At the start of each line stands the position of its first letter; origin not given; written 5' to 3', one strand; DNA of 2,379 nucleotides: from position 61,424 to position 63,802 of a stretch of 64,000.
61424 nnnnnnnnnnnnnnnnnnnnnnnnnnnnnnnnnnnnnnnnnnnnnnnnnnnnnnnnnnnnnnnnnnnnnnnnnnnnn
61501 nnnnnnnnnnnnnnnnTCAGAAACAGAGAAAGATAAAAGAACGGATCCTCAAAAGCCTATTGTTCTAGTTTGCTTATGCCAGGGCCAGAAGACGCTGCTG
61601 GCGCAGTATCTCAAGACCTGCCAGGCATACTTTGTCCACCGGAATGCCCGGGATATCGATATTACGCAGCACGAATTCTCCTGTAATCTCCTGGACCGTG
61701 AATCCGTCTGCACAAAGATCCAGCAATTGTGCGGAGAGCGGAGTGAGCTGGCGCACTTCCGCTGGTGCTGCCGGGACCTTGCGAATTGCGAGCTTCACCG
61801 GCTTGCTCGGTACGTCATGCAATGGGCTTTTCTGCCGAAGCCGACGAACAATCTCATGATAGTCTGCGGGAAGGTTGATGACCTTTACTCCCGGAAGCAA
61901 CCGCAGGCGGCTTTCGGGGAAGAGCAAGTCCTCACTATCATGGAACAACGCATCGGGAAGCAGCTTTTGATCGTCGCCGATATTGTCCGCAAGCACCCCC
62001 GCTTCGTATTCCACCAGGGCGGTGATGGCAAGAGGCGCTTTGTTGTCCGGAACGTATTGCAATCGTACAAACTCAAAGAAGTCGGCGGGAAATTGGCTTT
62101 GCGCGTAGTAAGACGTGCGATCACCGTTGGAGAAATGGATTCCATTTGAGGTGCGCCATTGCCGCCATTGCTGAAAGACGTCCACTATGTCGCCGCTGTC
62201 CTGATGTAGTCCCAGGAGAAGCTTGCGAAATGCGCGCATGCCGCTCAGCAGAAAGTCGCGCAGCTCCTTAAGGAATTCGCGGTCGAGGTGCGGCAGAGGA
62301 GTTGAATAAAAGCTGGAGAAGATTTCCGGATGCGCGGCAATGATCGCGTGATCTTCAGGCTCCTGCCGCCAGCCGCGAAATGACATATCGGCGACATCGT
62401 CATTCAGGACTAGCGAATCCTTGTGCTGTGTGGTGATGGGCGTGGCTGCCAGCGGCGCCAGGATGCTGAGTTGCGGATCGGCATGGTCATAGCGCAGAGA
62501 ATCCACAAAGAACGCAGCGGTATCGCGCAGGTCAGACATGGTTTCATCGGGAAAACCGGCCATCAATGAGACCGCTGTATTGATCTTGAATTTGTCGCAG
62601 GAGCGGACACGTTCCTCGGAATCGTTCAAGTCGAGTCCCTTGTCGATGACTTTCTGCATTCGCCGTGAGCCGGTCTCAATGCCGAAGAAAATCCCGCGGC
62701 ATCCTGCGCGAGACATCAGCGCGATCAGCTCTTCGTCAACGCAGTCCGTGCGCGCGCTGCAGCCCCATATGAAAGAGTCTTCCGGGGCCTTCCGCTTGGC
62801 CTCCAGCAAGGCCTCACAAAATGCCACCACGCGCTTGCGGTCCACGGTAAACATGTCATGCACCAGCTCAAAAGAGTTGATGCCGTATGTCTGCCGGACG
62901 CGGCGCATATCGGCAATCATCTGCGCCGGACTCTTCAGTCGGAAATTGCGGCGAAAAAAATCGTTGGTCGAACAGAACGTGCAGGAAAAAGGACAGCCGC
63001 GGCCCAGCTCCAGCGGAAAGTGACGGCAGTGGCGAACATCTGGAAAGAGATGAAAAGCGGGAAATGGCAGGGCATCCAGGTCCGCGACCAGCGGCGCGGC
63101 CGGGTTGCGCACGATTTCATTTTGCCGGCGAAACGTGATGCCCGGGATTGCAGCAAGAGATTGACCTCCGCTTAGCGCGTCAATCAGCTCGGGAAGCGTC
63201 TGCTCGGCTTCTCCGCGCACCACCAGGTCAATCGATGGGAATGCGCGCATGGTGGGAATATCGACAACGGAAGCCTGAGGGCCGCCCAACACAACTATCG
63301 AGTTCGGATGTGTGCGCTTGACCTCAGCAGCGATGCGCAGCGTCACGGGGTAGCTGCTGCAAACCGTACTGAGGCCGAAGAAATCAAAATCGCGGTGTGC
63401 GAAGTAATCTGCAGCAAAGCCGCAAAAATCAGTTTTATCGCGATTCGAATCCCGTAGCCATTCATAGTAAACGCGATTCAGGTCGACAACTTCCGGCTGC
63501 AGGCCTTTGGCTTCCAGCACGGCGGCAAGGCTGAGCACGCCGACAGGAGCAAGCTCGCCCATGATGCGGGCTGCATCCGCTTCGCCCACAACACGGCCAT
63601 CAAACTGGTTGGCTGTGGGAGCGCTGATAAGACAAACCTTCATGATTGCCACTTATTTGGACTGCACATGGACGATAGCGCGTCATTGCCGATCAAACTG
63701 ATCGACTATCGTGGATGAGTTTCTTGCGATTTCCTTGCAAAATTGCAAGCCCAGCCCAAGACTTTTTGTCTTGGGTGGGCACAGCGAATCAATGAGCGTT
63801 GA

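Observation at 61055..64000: RiPP-like cassette at the right window edge: a short ORF upstream of a B12-binding radical SAM enzyme with a PqqD/RRE-like C-terminus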

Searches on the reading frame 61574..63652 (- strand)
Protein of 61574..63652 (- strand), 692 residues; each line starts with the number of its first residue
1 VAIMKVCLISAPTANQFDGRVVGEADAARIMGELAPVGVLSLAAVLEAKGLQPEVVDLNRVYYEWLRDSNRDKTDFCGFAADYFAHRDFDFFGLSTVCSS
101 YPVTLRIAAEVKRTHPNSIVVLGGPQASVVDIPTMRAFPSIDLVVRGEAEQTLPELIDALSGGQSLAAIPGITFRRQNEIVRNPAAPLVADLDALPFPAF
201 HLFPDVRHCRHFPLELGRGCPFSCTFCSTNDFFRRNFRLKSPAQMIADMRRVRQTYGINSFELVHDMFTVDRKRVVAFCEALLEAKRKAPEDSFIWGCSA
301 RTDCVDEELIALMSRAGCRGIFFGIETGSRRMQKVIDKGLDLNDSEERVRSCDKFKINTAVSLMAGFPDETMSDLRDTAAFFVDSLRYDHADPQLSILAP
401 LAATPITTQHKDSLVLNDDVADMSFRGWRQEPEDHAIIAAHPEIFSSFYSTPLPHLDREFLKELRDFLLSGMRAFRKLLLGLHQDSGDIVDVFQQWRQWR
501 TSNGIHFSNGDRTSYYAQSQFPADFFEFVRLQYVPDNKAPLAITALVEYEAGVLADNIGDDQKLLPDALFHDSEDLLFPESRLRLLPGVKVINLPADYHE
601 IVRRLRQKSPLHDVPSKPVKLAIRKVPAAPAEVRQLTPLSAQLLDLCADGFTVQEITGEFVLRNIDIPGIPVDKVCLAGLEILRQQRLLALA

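Call 3: search_protein_families(library=pfam, proteins=[window:61574-63652:-], max_evalue=0.1)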
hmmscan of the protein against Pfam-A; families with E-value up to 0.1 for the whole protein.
window:61574-63652:- (692 aa): 3 families
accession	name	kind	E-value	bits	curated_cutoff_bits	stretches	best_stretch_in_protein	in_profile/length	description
PF04055.27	Radical_SAM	-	1.5e-18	67.9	29.5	1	215-381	2-165/166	Radical SAM superfamily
PF02310.24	B12-binding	-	2.6e-12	47.1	32.1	1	27-156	5-120/121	B12 binding domain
PF19864.5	Radical_SAM_N2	-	0.0035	17.3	29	1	111-161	80-126/151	Radical SAM proteins, N-terminal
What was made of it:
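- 63176..63565 (-): Cobalamin-binding domain (aa 27-156). PF02310, E = 2.6e-12 (call 3).
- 62501..63001 (-): Radical SAM core (aa 215-381). The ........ cluster motif is at 62972-62995. PF04055, E = 1.5e-18 (call 3).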

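Call 4: search_protein_families(library=ncbifam, proteins=[window:61574-63652:-], max_evalue=0.1)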
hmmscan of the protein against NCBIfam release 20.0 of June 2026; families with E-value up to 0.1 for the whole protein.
window:61574-63652:- (692 aa): 25 families
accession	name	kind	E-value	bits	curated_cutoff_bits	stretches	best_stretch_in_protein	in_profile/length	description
NF050148.1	rSAM_ApyD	equivalog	5.3e-101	339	750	1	36-501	25-482/645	RiPP biosynthesis radical SAM protein ApyD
TIGR02026.1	BchE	equivalog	8e-43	147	481.35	1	25-419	11-395/497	magnesium-protoporphyrin IX monomethyl ester anaerobic oxidative cyclase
TIGR03471.1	HpnJ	equivalog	1.7e-39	136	577.6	1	87-420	67-397/472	hopanoid biosynthesis associated radical SAM protein HpnJ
TIGR03975.1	rSAM_ocin_1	subfamily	3.6e-33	114.9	281.85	1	74-377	114-422/606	RiPP maturation radical SAM C-methyltransferase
TIGR04479.1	bcpD_PhpK_rSAM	subfamily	6.7e-33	113.8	600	1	93-382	115-406/504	PhpK family radical SAM P-methyltransferase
TIGR04014.1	B12_SAM_MJ_0865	equivalog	1.6e-32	112.8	360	1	113-408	63-356/434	methyl-coenzyme M reductase glutamine C-methyltransferase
NF038361.1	rSAM_Sden_1168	equivalog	1e-31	110.2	575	1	35-388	84-453/560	Sden_1168 family B12-binding radical SAM P-methyltransferase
TIGR04013.1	B12_SAM_MJ_1487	hypoth_equivalog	4.2e-30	104.9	251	1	106-413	58-360/382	TIGR04013 family B12-binding domain/radical SAM domain-containing protein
TIGR04385.1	B12_rSAM_cofa1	equivalog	8.2e-25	87.9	450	1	34-386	18-364/438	B12 lower ligand biosynthesis radical SAM protein BzaD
TIGR04367.1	HpnR_B12_rSAM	equivalog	1.8e-23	82.8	650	1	29-365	15-333/490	hopanoid C-3 methylase HpnR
NF033070.1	rSAM_AprD4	equivalog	2.3e-22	79.6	500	1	168-408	147-388/456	AprD4 family radical SAM diol-dehydratase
TIGR04072.2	rSAM_ladder_B12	equivalog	2.1e-21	76.1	360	1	101-378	82-342/443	lipid biosynthesis B12-binding/radical SAM protein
TIGR04190.1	B12_SAM_Ta0216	equivalog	1.3e-20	73.5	500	2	33-195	34-188/554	TIGR04190 family B12-binding domain/radical SAM domain protein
TIGR04295.1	B12_rSAM_oligo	hypoth_equivalog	3.3e-19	68.9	400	1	106-339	88-315/422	TIGR04295 family B12-binding domain-containing radical SAM protein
NF033712.0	B12_rSAM_KedN5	subfamily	3.1e-17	62.1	700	1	77-227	51-211/624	KedN5 family methylcobalamin-dependent radical SAM C-methyltransferase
NF050145.1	RiPP_RRE_HvfC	equivalog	0.017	15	142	1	519-650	76-195/237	HvfC family RiPP maturation protein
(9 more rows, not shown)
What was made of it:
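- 61574..63643 (-): 689-aa B12-binding radical SAM enzyme with a fused C-terminal RRE (including stop codon). Pfam and NCBIfam results are in calls 3 and 4.
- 61910..62383 (-): Helical linker region (about aa 421-578) between the catalytic core and the RRE. It is conserved in all homologues as far as about aa 536, including the RRE-less 536-aa variants. A weak HvfC/DUF2063-type match covers aa 519-650 (NF050145, E = 0.017, call 4).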

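Call 5: find_encoding_contigs(protein=window:61574-63643:-, flank=10000, max_places=6)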
Protein window:61574-63643:- (689 aa): 6 contigs read that carry it; 5 places shown.
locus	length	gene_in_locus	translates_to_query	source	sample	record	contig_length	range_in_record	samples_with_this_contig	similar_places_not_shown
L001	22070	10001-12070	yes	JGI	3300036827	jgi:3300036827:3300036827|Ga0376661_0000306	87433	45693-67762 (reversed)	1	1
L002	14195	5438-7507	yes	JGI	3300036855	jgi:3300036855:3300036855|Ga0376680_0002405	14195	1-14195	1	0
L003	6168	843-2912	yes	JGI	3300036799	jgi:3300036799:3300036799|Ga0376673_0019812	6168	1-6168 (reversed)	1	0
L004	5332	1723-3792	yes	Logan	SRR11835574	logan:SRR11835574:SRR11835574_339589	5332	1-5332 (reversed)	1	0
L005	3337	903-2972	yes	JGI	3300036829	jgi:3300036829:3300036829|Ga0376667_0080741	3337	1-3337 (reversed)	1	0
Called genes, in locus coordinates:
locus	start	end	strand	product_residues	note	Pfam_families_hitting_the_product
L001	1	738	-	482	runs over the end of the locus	PF00282:Pyridoxal_deC, PF01212:Beta_elim_lyase (weak)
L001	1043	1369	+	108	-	PF01817:CM_2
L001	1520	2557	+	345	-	PF18152:DAHP_snth_FXD, PF00793:DAHP_synth_1, PF03102:NeuB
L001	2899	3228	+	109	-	PF03551:PadR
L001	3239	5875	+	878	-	PF12704:MacB_PCD, PF02687:FtsX, PF12704:MacB_PCD, PF02687:FtsX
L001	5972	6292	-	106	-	PF05016:ParE_toxin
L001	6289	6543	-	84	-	-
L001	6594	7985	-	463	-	PF23414:Beta-prop_EML_2 (faint), PF24780:WD40_MABP1-WDR62_1st (faint), PF24807:WD40_CDC20-Fz (faint), PF24814:WD40_Prp19 (faint), PF25173:Beta-prop_WDR3_1st (faint), PF23381:Beta-prop_IFT122_1st (weak), PF25174:Beta-prop_THOC3, PF25175:Beta-prop_WDR5 (weak), +1 more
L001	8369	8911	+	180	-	PF08002:DUF1697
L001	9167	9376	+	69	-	-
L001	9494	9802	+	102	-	-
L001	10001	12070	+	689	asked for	PF02310:B12-binding, PF04055:Radical_SAM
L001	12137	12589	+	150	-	PF12680:SnoaL_2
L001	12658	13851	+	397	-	-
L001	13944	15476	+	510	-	-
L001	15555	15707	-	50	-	-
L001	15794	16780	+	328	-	PF01841:Transglut_core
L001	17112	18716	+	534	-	-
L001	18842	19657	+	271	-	PF11412:DsbD_N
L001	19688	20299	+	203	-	PF00578:AhpC-TSA, PF08534:Redoxin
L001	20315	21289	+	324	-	PF08242:Methyltransf_12 (faint), PF13649:Methyltransf_25 (faint), PF09243:Rsm22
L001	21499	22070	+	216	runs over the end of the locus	PF09837:DUF2064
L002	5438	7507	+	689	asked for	PF02310:B12-binding, PF04055:Radical_SAM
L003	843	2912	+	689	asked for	PF02310:B12-binding, PF04055:Radical_SAM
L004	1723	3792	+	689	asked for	PF02310:B12-binding, PF04055:Radical_SAM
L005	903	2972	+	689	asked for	PF02310:B12-binding, PF04055:Radical_SAM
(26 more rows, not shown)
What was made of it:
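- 61574..63643 (-): The identical protein occurs on 6 metagenome contigs (call 5).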

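Call 6: find_related_loci(query=window:61577-63643:-, collection=genome_contigs, flank=10000)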
Query window:61577-63643:- (689 aa) in genome_contigs; peptide patterns used: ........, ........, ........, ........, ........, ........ (x = any residue, [..] = any of these).
600 stretches matched a pattern (row limit reached: there are more); 542 encode a relative of the query (tblastn E <= 1e-3); the best 80 are kept; 79 distinct loci.
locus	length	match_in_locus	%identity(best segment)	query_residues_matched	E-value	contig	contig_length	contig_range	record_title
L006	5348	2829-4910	87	1-689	0e+0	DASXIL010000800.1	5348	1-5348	MAG TPA_asm: Candidatus Angelobacter sp. isolate SMAG_U5220 k141_1101877, whole genome shotgun sequence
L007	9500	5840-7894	85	1-689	0e+0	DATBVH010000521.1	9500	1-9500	MAG TPA_asm: Candidatus Angelobacter sp. isolate SMAG_U7509 k141_460543, whole genome shotgun sequence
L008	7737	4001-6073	83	1-686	0e+0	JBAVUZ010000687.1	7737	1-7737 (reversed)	MAG: Candidatus Angelobacter sp. isolate MFD02947_ilm_asm_bin15 k127_119141, whole genome shotgun sequence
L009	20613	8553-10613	85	1-689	0e+0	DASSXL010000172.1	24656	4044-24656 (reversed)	MAG TPA_asm: Candidatus Angelobacter sp. isolate SMAG_U649 k141_1333859, whole genome shotgun sequence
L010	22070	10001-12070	79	1-688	0e+0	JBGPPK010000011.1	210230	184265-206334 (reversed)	MAG: Terriglobia bacterium isolate OBJ2_061818_050_16 k141_1251117_length_210230_cov_36.1532, whole genome shotgun seque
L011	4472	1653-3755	78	1-689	0e+0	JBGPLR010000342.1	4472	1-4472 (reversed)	MAG: Terriglobia bacterium isolate OBJ_0618_7090110_257 k141_1123068_length_4472_cov_142.0000, whole genome shotgun sequ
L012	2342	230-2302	78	1-689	0e+0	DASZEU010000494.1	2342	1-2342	MAG TPA_asm: Candidatus Angelobacter sp. isolate SMAG_U6502 k141_1148497, whole genome shotgun sequence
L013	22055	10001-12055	77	1-689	0e+0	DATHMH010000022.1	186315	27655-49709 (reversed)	MAG TPA_asm: Terriglobales bacterium isolate SMAG_U12627 k141_4117097, whole genome shotgun sequence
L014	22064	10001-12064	75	1-689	0e+0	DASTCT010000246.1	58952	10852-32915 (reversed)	MAG TPA_asm: Candidatus Angelobacter sp. isolate SMAG_U800 k141_111742, whole genome shotgun sequence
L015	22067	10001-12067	72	1-689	0e+0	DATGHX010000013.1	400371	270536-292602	MAG TPA_asm: Candidatus Angelobacter sp. isolate SMAG_U9792 k141_156385, whole genome shotgun sequence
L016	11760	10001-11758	77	1-591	0e+0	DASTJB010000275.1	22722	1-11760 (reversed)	MAG TPA_asm: Candidatus Angelobacter sp. isolate SMAG_U1311 k141_93570, whole genome shotgun sequence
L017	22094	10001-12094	70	1-689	0e+0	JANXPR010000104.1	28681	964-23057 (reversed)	MAG: Acidobacteriaceae bacterium isolate GL140_3_concoct_315 GL140_3_k141_390024, whole genome shotgun sequence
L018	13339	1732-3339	60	1-542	0e+0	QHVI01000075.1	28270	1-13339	MAG: Candidatus Angelobacter sp. Gp1-AA117 isolate gp1 AA117 14_0903_12_40cm_200_scaffold_240_curated, whole genome shot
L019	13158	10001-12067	73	1-689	0e+0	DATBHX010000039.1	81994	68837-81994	MAG TPA_asm: Candidatus Angelobacter sp. isolate SMAG_U3879 k141_2865221, whole genome shotgun sequence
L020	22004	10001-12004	47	1-687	0e+0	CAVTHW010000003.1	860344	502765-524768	MAG: Bryobacterales bacterium isolate MFD05942.bin.1.91 genome assembly, contig: contig_1703, whole genome shotgun seque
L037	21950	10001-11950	41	1-667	3e-153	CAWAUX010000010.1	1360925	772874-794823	MAG: uncultured Acidobacteriaceae bacterium isolate MFD09495.bin.2.51 genome assembly, contig: contig_2908, whole genome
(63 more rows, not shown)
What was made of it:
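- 61574..63643 (-): Full-length homologues are in L006-L037 (call 6).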

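Call 44: search_solved_structures(query=window:61574-63643:-, max_evalue=0.001)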
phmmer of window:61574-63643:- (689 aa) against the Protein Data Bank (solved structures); distinct sequences matched with E-value up to 0.001: 6.
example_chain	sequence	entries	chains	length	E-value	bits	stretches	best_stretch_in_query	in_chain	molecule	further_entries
9ccb_A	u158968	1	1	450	9.3e-24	86.8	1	116-458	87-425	Radical SAM core domain-containing protein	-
6fd2_B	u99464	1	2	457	5.5e-16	61.1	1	182-403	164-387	Putative apramycin biosynthetic oxidoreductase 4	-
7kdx_A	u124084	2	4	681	5.2e-13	51.3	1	87-406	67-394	Methyltransferase TokK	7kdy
9n1b_A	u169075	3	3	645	7.4e-12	47.5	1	102-316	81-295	Radical SAM protein | Radical SAM enzyme CysS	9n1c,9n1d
5ul2_A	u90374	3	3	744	1.5e-09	39.9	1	107-358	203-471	OxsB protein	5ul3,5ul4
6wte_A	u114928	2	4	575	8.4e-09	37.4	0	215-376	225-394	B12-binding domain-containing protein | Tryptophan-C2-methyltransferase containing B12-binding domain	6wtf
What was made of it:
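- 61574..63643 (-): The closest solved relatives are B12-rSAMs 9ccb, AprD4, TokK, CysS, OxsB and TsrM (call 44).
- On Class B (cobalamin-binding) radical SAM enzymes: The PDB relatives are TokK, CysS, OxsB, TsrM and AprD4 (call 44).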
